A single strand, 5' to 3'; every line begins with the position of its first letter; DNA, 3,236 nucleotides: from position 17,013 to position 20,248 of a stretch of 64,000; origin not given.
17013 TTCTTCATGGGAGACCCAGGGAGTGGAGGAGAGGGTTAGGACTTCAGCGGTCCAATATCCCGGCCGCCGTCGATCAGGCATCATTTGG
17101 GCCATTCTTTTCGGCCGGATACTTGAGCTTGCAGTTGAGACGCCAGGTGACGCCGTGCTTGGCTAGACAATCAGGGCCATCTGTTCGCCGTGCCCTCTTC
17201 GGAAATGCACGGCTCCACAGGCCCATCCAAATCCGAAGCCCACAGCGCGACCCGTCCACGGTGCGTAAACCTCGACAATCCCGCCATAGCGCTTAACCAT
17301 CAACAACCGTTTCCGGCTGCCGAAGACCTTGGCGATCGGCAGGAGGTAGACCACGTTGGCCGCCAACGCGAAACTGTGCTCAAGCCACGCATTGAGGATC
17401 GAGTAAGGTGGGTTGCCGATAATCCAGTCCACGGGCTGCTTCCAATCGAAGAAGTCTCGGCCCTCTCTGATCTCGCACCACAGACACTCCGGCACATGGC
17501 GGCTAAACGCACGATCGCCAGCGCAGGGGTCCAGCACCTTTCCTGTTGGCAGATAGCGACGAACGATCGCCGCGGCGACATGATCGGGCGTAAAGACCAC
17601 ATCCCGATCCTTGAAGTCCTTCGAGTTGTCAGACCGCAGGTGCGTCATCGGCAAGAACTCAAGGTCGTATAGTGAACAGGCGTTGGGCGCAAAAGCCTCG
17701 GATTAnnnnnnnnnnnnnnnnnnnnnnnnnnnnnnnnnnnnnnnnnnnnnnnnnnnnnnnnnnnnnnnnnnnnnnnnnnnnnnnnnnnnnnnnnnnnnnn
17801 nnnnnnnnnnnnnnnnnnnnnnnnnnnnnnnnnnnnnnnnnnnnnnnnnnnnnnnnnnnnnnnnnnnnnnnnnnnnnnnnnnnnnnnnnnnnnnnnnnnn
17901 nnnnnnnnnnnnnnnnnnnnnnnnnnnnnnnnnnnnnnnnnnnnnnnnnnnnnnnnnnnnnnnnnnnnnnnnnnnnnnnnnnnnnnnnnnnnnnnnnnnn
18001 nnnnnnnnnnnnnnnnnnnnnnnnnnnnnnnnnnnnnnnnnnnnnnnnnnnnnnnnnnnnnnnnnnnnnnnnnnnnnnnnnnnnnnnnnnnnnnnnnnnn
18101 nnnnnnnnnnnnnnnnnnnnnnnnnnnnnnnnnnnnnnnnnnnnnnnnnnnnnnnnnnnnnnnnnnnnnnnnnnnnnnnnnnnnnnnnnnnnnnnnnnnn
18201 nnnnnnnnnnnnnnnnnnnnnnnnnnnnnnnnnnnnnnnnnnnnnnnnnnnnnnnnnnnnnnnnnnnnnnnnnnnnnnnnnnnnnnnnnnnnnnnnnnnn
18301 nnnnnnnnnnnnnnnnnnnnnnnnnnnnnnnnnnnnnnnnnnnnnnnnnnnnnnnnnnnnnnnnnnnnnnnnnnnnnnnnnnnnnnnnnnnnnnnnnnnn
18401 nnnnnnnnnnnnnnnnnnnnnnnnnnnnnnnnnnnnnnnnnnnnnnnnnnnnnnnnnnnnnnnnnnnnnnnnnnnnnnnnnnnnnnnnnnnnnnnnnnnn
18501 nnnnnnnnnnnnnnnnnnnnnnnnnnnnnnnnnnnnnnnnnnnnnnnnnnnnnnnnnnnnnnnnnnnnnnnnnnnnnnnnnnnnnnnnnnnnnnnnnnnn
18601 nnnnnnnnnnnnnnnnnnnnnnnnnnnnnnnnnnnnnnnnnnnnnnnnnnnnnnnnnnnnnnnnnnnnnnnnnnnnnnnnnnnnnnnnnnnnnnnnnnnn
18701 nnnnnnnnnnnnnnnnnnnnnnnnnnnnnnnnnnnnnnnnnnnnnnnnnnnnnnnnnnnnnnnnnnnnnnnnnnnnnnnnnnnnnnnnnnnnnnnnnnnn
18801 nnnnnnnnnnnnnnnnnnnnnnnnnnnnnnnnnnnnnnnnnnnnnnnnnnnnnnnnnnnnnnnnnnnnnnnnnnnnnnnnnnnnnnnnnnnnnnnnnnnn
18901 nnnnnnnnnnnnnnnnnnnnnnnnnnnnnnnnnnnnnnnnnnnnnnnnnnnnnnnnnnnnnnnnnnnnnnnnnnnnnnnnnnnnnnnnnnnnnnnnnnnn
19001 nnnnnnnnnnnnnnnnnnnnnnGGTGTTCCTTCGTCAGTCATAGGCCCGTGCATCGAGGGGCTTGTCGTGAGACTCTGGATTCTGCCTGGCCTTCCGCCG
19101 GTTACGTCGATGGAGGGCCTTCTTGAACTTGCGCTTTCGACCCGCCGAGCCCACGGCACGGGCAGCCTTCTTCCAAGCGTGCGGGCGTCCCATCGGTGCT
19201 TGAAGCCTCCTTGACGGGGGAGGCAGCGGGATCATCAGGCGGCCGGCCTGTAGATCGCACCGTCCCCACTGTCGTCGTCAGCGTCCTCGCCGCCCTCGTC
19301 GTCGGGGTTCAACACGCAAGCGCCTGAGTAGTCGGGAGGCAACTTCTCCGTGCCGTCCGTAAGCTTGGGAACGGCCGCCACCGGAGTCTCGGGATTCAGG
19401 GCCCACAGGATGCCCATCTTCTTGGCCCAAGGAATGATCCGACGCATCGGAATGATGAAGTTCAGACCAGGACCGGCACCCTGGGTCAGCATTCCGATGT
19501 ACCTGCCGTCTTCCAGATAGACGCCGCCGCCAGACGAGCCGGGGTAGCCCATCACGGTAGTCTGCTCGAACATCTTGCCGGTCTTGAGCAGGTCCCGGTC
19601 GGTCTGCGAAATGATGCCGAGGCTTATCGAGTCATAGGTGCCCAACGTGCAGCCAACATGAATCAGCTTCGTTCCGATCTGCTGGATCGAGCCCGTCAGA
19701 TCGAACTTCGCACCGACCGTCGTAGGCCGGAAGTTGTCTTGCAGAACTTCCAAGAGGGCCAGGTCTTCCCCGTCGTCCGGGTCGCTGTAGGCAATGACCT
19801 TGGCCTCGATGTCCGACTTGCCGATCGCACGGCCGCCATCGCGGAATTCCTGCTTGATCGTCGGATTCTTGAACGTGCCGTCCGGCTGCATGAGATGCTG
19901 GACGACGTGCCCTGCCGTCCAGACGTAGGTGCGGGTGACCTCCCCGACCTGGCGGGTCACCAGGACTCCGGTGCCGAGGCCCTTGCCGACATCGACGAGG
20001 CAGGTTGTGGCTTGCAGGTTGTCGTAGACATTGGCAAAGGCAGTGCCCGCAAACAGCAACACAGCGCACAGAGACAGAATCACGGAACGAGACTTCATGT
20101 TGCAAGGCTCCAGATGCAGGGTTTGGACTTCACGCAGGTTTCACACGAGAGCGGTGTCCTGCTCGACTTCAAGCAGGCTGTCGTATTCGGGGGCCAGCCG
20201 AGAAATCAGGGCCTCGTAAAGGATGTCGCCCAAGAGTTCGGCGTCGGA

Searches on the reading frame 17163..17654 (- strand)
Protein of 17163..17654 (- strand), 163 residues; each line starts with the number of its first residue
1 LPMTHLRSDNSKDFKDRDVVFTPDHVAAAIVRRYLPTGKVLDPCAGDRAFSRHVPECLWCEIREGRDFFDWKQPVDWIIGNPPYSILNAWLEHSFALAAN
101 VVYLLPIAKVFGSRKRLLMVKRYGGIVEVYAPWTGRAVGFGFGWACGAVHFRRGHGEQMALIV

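Call 82: search_protein_families(library=phrogs, proteins=[window:17163-17654:-], max_evalue=0.01)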
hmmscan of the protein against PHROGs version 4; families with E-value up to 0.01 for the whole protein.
window:17163-17654:- (163 aa): 3 families
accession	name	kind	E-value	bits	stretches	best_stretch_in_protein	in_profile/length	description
phrog_799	-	other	3.5e-26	93.4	1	9-119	204-331/458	DNA methyltransferase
phrog_3820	-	other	0.0018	18.4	0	20-56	51-87/255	DNA methyltransferase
phrog_2713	-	unknown function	0.0026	17.8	0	72-88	288-304/520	-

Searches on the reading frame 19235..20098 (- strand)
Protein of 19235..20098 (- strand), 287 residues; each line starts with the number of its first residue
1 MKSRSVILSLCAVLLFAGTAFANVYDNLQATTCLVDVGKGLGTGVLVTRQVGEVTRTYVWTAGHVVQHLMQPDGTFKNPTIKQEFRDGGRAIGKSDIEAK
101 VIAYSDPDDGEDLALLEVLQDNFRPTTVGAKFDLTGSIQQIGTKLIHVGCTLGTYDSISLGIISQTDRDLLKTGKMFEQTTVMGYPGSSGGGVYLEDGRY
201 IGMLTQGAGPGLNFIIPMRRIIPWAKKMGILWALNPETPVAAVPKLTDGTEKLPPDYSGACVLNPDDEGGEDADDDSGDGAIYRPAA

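Call 31: search_protein_families(library=pfam, alignment_id=A5, max_evalue=0.001)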
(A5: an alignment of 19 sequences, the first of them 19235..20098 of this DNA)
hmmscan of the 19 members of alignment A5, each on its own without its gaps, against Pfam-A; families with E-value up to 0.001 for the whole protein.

A. member 1, window:19235-20098:- (287 aa): 2 families
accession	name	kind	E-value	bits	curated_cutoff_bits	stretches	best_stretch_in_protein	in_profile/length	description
PF13365.12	Trypsin_2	-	4e-15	57.3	27.6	1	42-203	1-144/144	Trypsin-like peptidase domain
PF00089.32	Trypsin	-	1.7e-05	25.2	20.6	1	56-224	34-219/220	Trypsin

B. families by the number of members that match (of 19 scanned): 11 families
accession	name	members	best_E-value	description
PF13385.13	Laminin_G_3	2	9.3e-19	Concanavalin A-like lectin/glucanases superfamily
PF01555.25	N6_N4_Mtase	1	1.6e-27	DNA methylase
PF18909.5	dGTP_diPhyd_N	1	4.3e-19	dATP/dGTP diphosphohydrolase, N-terminal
PF10145.14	PhageMin_Tail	1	3.8e-16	Phage-related minor tail protein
PF13365.12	Trypsin_2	1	4e-15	Trypsin-like peptidase domain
PF19263.5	DUF5906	1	3.6e-13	Family of unknown function (DUF5906)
PF02195.25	ParB_N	1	8.7e-07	ParB N-terminal domain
PF00089.32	Trypsin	1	1.7e-05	Trypsin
PF01170.24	UPF0020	1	8.5e-05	RMKL-like, methyltransferase domain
PF00176.29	SNF2-rel_dom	1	0.00047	SNF2-related domain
PF17762.8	HTH_ParB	1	0.00071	ParB HTH domain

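Call 47: search_protein_families(library=phrogs, alignment_id=A5, max_evalue=0.001)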
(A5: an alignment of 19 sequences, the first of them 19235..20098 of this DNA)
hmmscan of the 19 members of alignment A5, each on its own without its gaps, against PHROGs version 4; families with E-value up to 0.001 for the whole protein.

A. member 1, window:19235-20098:- (287 aa): 2 families
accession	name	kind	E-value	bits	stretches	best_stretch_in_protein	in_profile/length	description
phrog_11383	-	unknown function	2.3e-13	51.4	1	33-221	178-348/462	-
phrog_9683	-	other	0.0008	19.9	0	109-204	98-187/233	protease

B. families by the number of members that match (of 19 scanned): 57 families (the first 25 are shown)
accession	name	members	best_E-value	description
phrog_12150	-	3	2.7e-07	-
phrog_1101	-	3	3.7e-06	tail protein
phrog_8469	-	2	1.3e-10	tail fiber protein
phrog_8510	-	2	6.6e-09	virion structural protein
phrog_6427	-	2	6.9e-09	-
phrog_38058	-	2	9.5e-08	tail fiber protein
phrog_23837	-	2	2.6e-06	virion structural protein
phrog_19311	-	2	1.8e-05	-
phrog_7578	-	2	0.00058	-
phrog_67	-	1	8.2e-61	DNA methyltransferase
phrog_62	-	1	1.1e-49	DNA helicase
phrog_3008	-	1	1.3e-42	DNA methyltransferase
phrog_498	-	1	6.4e-26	DNA methyltransferase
phrog_23148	-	1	2.5e-25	-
phrog_6025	-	1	3.5e-22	DNA methyltransferase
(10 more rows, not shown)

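Call 78: search_protein_families(library=ncbifam, proteins=[window:19235-20098:-], max_evalue=0.1)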
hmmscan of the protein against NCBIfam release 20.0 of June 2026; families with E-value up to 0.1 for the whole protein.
window:19235-20098:- (287 aa): 6 families
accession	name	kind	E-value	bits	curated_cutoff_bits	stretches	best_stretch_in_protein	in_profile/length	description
NF047968.1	SerProtHtrA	equivalog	6.7e-08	32.3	470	1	38-219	85-247/357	serine protease HtrA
TIGR02037.1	degP_htrA_DO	subfamily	9.1e-08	31.4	416.2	1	37-222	57-221/434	Do family serine endopeptidase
NF041521.1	HhoA_HhoB_HtrA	equivalog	7.1e-07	28.8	450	1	107-220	100-215/335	HhoA/HhoB/HtrA family serine endopeptidase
TIGR02038.1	protease_degS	equivalog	5.9e-05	22.4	422.95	1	17-218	54-236/351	outer membrane-stress sensor serine endopeptidase DegS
NF050055.1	SerProtHtrAMycob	equivalog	0.0049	15.8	800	1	41-183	228-348/502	serine protease HtrA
NF040564.1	SCO2523_fam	equivalog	0.0056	16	200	1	98-198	17-113/305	SCO2523 family variant P-loop protein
